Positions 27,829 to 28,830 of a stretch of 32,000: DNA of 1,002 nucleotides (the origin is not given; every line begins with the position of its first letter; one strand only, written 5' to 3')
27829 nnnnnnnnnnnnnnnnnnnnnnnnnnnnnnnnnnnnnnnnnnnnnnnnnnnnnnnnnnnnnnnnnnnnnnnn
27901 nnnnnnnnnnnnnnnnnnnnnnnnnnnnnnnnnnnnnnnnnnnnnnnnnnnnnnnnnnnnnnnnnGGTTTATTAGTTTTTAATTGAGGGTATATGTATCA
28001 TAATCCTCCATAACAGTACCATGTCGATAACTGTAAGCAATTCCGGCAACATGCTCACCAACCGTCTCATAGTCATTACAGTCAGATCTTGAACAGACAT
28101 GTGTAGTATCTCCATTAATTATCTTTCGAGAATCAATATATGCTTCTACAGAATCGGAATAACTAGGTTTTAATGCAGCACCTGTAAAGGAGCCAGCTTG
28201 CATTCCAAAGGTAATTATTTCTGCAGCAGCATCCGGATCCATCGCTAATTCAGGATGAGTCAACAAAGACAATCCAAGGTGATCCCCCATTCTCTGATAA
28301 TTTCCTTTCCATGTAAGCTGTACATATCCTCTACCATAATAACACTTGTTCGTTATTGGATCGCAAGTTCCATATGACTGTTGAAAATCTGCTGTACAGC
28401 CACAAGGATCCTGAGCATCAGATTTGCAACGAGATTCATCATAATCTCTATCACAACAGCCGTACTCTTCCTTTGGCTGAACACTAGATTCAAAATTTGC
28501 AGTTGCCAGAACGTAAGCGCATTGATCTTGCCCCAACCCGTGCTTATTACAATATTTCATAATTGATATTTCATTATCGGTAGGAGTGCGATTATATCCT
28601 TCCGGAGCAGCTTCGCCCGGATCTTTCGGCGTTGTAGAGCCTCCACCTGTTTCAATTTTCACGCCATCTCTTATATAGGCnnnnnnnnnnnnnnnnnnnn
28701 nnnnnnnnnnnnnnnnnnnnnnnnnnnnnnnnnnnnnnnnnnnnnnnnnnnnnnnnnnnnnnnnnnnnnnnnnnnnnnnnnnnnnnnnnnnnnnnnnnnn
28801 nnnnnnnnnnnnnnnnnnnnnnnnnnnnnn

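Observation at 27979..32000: Giant secreted glycosidase combining a clan-A-like catalytic module, a CBM-like module and a plant-type (Cys-rich, loop-containing) GH19 domain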

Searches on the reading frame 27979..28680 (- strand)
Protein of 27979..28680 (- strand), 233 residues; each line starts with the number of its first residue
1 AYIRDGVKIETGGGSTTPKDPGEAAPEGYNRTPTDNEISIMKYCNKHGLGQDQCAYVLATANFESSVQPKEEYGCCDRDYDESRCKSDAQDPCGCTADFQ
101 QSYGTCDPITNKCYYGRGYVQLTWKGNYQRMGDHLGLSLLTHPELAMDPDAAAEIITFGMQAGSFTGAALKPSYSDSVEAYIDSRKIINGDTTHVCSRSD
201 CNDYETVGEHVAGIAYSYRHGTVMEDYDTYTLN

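Call 7: search_solved_structures(query=window:27979-28680:-, max_evalue=10, show_alignments=3)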
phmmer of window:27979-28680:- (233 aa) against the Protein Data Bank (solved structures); distinct sequences matched with E-value up to 10: 37.
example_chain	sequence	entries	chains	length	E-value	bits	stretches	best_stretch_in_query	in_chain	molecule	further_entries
2cjl_A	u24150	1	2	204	3.7e-09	40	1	95-153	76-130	SECRETED CHITINASE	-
1wvu_A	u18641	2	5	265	2.1e-08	37.5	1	95-151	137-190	chitinase C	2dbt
1wvv_A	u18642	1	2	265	2.1e-08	37.5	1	95-151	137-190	chitinase C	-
8hne_A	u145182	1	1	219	6.6e-08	35.9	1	99-153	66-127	Anc4, ancestral GH19 chitinase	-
8x2w_A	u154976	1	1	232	6.9e-08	35.8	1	99-153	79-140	the ancestral GH19 chitinase, Anc4+LoopII (P12K/N13H/S58T/N193G/Y194F/D197R)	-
8x2v_A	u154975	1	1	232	7.6e-08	35.7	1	99-153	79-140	GH19 chitinase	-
4ij4_A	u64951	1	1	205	3.7e-07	33.5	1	104-178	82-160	Chitinase A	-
3wh1_A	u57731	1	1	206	3.7e-07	33.4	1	104-178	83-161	Chitinase A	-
8hnf_A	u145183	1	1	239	2.7e-06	30.6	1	106-151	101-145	Anc5, ancestral GH19 chitinase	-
4mst_A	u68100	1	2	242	2.9e-06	30.5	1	106-147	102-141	class I chitinase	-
7f88_A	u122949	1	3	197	3.1e-06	30.4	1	112-178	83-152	Chitinase A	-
7r6s_A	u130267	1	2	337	3.2e-06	30.4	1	112-162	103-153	Putative bacteriophage protein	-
7v91_A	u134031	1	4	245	7.1e-06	29.3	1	109-150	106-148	GH19 Chitinase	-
2z39_A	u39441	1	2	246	1.2e-05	28.5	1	87-154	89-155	Chitinase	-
7v92_A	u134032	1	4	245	1.5e-05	28.2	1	106-150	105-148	GH19 Chitinase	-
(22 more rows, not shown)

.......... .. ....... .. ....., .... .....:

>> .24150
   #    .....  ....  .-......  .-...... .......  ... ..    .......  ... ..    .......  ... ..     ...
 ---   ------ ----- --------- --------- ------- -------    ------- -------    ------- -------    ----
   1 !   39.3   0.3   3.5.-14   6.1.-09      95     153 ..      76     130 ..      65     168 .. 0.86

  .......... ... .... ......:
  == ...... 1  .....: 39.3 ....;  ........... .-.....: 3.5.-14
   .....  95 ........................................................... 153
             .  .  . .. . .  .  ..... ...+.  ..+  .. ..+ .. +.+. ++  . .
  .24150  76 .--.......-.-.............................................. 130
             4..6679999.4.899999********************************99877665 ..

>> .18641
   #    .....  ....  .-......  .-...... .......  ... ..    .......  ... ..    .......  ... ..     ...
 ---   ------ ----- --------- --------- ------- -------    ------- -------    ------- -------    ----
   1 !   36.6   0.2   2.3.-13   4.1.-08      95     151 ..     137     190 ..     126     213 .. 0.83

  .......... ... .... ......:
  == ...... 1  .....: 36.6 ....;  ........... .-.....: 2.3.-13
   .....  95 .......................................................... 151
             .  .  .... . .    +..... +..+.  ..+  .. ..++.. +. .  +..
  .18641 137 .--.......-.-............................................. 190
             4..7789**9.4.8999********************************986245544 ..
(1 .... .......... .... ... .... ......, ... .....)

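Call 42: search_solved_structures(query=A3, max_evalue=0.01, show_alignments=5)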
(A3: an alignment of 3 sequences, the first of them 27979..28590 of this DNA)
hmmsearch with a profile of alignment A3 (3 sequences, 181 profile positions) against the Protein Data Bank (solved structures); distinct sequences matched with E-value up to 0.01: 35.
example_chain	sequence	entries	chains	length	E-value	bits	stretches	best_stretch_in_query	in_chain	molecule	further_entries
2cjl_A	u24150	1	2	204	2.5e-10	43.9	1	65-123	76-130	SECRETED CHITINASE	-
4ij4_A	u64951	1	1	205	7.6e-09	39.1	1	79-169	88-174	Chitinase A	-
3wh1_A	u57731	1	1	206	7.7e-09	39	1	79-169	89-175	Chitinase A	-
7r6s_A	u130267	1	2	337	9.9e-09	38.7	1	81-133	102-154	Putative bacteriophage protein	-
1dxj_A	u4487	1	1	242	1.5e-08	38.1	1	76-118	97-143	CLASS II CHITINASE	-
3w3e_A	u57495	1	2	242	1.6e-08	38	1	79-118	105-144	Cotyledoneous yieldin-like protein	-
1wvu_A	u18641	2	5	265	5.4e-08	36.3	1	65-122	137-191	chitinase C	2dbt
1wvv_A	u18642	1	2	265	5.5e-08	36.3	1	65-122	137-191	chitinase C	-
8hne_A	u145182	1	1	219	5.6e-08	36.2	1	74-122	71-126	Anc4, ancestral GH19 chitinase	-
8x2w_A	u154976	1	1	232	6.7e-08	36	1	75-122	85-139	the ancestral GH19 chitinase, Anc4+LoopII (P12K/N13H/S58T/N193G/Y194F/D197R)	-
8x2v_A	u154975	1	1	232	6.9e-08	35.9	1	75-122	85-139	GH19 chitinase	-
7f88_A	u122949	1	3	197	6.9e-08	35.9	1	81-169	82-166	Chitinase A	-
7v91_A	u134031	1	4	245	2.4e-07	34.2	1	79-121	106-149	GH19 Chitinase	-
4mst_A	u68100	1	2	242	2.7e-07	34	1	80-118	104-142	class I chitinase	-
8hnf_A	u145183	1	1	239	6.4e-07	32.8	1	80-120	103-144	Anc5, ancestral GH19 chitinase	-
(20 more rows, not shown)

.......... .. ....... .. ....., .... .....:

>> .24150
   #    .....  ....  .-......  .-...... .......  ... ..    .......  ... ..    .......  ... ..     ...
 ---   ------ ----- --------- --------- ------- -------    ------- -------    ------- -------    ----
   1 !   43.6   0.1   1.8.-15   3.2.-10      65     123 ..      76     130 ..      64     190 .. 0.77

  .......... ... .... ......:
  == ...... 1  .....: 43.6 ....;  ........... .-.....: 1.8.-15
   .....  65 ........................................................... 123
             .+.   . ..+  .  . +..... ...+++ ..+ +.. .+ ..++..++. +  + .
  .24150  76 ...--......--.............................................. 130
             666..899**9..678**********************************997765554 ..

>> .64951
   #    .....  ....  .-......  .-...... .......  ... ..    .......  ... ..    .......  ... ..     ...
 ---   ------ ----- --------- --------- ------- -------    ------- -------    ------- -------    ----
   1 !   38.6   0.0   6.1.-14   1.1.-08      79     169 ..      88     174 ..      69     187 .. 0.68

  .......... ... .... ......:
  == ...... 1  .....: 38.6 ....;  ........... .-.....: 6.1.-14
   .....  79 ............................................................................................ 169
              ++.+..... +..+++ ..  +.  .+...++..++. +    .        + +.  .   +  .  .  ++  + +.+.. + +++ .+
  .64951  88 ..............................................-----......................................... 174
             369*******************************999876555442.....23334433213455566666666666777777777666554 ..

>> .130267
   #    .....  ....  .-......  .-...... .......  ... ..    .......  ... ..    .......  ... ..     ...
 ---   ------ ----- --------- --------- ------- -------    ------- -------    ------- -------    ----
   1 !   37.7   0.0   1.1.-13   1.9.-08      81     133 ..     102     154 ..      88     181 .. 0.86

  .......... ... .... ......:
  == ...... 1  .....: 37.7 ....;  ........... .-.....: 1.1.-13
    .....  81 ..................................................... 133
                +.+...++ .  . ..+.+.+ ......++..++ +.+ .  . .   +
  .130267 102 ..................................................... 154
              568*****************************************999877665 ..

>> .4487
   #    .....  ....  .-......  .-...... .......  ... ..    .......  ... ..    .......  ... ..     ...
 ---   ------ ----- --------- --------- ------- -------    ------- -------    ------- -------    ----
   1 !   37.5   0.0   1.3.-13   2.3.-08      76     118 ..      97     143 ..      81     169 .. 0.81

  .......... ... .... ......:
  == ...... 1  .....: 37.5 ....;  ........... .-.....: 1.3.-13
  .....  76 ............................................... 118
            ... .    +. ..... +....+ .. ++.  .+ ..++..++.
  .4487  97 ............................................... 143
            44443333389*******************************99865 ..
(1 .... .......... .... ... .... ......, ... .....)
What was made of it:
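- On Plant-type 'loopful' GH19 chitinase (class I/II): HMMER aligns two Cys with the ChiG loop-3 Cys (calls 7, 42).
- Closest known: GH19 chitinases. Same: Two Cys align with the loop-3 disulfide pair (calls 7, 42).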

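Call 63: find_homologous_proteins(query=window:27979-28590:-, max_evalue=0.001)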
Query window:27979-28590:- (203 aa): 894 proteins with E <= 0.001 among 1053 candidates; the best 120 are listed.
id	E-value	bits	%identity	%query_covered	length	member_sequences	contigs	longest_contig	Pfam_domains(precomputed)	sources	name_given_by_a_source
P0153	4.3e-25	107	44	73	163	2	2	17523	PF00182.25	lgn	-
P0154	4.5e-25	107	44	76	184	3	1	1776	PF00182.25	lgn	-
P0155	1.6e-24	105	42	75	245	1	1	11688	PF00182.25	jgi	jgi:predicted chitinase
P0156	4.5e-24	104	45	67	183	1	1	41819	PF00182.25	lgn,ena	-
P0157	2.1e-23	101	44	69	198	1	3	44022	PF00182.25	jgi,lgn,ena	jgi:predicted chitinase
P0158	2.4e-23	101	37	82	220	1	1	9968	PF00182.25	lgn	-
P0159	3.5e-23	101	44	67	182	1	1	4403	PF00182.25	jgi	jgi:putative chitinase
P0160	1.2e-22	99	43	67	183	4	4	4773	PF00182.25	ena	-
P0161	1.2e-22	99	40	76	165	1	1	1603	PF00182.25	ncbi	-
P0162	1.5e-22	99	37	78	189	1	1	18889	PF00182.25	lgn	-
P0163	2.0e-22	98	43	69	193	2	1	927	PF00182.25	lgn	-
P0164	2.5e-22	98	44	71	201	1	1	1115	PF00182.25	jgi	jgi:hypothetical protein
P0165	3.0e-22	98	43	68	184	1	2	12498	PF00182.25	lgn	-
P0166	4.8e-22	97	40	82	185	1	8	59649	PF00182.25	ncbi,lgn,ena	-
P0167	6.7e-22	97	40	79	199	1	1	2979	PF00182.25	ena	-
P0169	7.7e-22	96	44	68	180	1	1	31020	PF00182.25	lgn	-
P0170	7.8e-22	96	43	67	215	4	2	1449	PF00182.25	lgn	-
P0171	8.9e-22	96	42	67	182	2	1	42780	PF00182.25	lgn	-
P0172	1.0e-21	96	42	69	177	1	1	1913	PF00182.25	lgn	-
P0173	1.1e-21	96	36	79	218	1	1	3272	PF00182.25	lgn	-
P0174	1.1e-21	96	45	68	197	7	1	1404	PF00182.25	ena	-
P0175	1.2e-21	96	42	67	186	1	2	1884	PF00182.25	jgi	jgi:putative chitinase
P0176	1.3e-21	96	46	68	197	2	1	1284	PF00182.25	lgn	-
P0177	1.3e-21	96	41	72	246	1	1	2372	PF00182.25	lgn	-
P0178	1.4e-21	96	44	67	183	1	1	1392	PF00182.25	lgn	-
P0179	1.6e-21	95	43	67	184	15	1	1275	PF00182.25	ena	-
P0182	2.0e-21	95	40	73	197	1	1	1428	PF00182.25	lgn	-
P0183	2.3e-21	95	35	83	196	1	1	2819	PF00182.25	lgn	-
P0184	2.3e-21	95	42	68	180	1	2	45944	PF00182.25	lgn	-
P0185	2.4e-21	95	48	49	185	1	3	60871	PF00182.25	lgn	-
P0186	2.9e-21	94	38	77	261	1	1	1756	PF00182.25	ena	-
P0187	4.5e-21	94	41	68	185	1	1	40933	PF00182.25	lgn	-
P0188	4.8e-21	94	40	73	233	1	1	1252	PF00182.25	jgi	jgi:putative chitinase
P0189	5.2e-21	94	38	79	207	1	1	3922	PF00182.25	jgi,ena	jgi:hypothetical protein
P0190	5.3e-21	94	42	70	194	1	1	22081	PF00182.25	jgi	jgi:hypothetical protein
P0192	7.1e-21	93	40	79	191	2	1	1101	PF00182.25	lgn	-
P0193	8.2e-21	93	38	75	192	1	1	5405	PF00182.25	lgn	-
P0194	8.7e-21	93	42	67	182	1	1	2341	PF00182.25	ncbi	-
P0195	1.0e-20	93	43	70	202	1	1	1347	PF00182.25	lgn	-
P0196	1.3e-20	92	41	68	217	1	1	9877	PF00182.25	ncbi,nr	ncbi:MAG: hypothetical protein IPL88_16350 [Rhizobiales bacterium]|nr:hypothetical protein [Hyphomic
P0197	1.6e-20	92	55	44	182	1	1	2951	PF00182.25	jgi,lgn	-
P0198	1.9e-20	92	43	70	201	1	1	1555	PF00182.25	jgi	jgi:predicted chitinase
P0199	2.0e-20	92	40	67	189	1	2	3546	PF00182.25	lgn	-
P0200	2.1e-20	92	47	49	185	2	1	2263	PF00182.25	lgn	-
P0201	2.1e-20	92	44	67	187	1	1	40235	PF00182.25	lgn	-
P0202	3.0e-20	91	41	68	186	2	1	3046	PF00182.25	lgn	-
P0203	4.8e-20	91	41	71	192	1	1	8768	PF00182.25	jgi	jgi:hypothetical protein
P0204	4.8e-20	91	38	74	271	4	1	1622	PF00182.25,PF01471.24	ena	-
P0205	5.6e-20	90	53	44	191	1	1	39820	PF00182.25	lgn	-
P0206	6.4e-20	90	40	67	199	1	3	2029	PF00182.25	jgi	jgi:putative chitinase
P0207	7.2e-20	90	38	67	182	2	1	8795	PF00182.25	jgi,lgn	-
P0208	7.5e-20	90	36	82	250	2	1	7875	PF00182.25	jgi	jgi:hypothetical protein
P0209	9.1e-20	90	40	70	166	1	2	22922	PF00182.25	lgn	-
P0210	9.6e-20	90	53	43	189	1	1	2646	PF00182.25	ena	-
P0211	1.0e-19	89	39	68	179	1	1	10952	PF00182.25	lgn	-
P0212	1.0e-19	89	43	68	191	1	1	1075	PF00182.25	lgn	-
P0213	1.1e-19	89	52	41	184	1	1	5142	PF00182.25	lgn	-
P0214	1.1e-19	89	37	76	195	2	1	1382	PF00182.25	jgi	jgi:hypothetical protein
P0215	1.6e-19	89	38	82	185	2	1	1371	PF00182.25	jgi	-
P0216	1.7e-19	89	42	67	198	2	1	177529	PF00182.25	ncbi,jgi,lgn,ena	ncbi:MAG TPA: glycoside hydrolase family 19 protein [Pyrinomonadaceae bacterium]|jgi:hypothetical pr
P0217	1.7e-19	89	39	75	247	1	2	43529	PF00182.25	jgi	jgi:putative chitinase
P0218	1.9e-19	89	38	68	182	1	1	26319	PF00182.25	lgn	-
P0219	2.5e-19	88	33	85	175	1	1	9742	PF00182.25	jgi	-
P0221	2.6e-19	88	43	71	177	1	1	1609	PF00182.25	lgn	-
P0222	2.8e-19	88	36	82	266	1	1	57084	PF00182.25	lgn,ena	-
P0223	3.3e-19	88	51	42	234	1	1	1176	PF00182.25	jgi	jgi:predicted chitinase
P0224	3.5e-19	88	40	67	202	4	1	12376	PF00182.25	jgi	jgi:putative chitinase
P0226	3.6e-19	88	42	56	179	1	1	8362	PF00182.25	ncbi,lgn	-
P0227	3.8e-19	88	42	67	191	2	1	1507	PF00182.25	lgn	-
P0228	3.8e-19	88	38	75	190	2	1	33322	PF00182.25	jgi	-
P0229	4.1e-19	87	42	68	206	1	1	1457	PF00182.25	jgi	jgi:putative chitinase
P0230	4.2e-19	87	37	83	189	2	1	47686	PF00182.25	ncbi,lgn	ncbi:MAG: glycoside hydrolase family 19 protein [Bacteroidota bacterium]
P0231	4.3e-19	87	49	44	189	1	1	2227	PF00182.25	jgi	-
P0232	4.3e-19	87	39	75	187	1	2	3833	PF00182.25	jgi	jgi:putative chitinase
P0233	5.7e-19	87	42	67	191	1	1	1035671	PF00182.25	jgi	-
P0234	6.2e-19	87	35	77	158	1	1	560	PF00182.25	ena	-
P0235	6.5e-19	87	38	76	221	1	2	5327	PF00182.25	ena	-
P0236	7.1e-19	87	52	43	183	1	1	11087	PF00182.25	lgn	-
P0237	7.3e-19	87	39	70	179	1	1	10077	PF00182.25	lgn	-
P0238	7.6e-19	87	51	44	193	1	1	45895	PF00182.25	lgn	-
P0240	8.1e-19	86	41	67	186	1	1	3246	PF00182.25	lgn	-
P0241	9.9e-19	86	39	68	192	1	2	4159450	PF00182.25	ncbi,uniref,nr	ncbi:hypothetical protein LV716_01700 [Flagellimonas sp. HMM57]|uniref:glycoside hydrolase family 19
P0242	1.2e-18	86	35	74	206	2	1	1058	PF00182.25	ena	-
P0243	1.2e-18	86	37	76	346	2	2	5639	PF00182.25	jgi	jgi:putative chitinase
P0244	1.3e-18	86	42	71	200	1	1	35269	PF00182.25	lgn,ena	-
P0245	1.4e-18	86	51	44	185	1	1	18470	PF00182.25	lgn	-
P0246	1.4e-18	86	48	44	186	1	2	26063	PF00182.25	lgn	-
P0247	1.5e-18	86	42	67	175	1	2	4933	PF00182.25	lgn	-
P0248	1.6e-18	86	41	74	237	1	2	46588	PF00182.25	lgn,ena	-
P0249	1.7e-18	85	40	67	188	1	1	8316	PF00182.25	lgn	-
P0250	1.9e-18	85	37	76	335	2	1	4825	PF00182.25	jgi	jgi:putative chitinase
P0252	2.0e-18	85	38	75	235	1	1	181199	PF00182.25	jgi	jgi:putative chitinase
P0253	2.1e-18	85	39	74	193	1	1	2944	PF00182.25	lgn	-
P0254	2.1e-18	85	32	54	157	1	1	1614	PF00182.25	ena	-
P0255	2.1e-18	85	37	68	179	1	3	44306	PF00182.25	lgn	-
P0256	2.2e-18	85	39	68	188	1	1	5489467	PF00182.25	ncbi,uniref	ncbi:glycoside hydrolase family 19 protein [Labrys sp. La1]|uniref:glycoside hydrolase family 19 pro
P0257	2.2e-18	85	39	67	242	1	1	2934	PF00182.25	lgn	-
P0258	2.3e-18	85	42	67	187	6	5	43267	PF00182.25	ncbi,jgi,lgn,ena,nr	ncbi:MAG TPA: hypothetical protein PKM40_07610 [Bacteroidia bacterium]|nr:hypothetical protein [Bact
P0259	2.3e-18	85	49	44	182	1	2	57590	PF00182.25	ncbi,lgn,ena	-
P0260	2.3e-18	85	35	75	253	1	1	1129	PF00182.25,PF01471.24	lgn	-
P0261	2.4e-18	85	40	67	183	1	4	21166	PF00182.25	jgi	jgi:predicted chitinase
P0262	2.5e-18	85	39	67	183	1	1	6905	PF00182.25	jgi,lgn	jgi:hypothetical protein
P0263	2.6e-18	85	40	79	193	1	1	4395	PF00182.25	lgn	-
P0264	2.6e-18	85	41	68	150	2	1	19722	PF00182.25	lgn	-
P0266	2.6e-18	85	38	75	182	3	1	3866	PF00182.25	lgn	-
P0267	2.7e-18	85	42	68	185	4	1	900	PF00182.25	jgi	jgi:glycosyl hydrolase family 19 (putative chitinase)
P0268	3.2e-18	85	38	82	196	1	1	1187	PF00182.25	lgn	-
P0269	3.4e-18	84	39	79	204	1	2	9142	PF00182.25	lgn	-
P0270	3.6e-18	84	35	78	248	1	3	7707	PF00182.25,PF01471.24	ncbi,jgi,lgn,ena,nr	ncbi:MAG: carboxypeptidase [Gammaproteobacteria bacterium RIFCSPLOWO2_02_FULL_61_13]|nr:MAG: carboxy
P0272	4.2e-18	84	41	67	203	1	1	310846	PF00182.25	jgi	-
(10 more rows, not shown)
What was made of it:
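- On GH19 (CAZy; Pfam PF00182): PDB GH19 chains match down to 3.7e-9 (call 7), and metagenomic proteins that carry PF00182 match at 1e-25 (call 63).
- Checked: The GH19 core matches solved GH19 structures at E = 3.7e-9 and metagenomic GH19 proteins at about 1e-25 (calls 7, 63).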
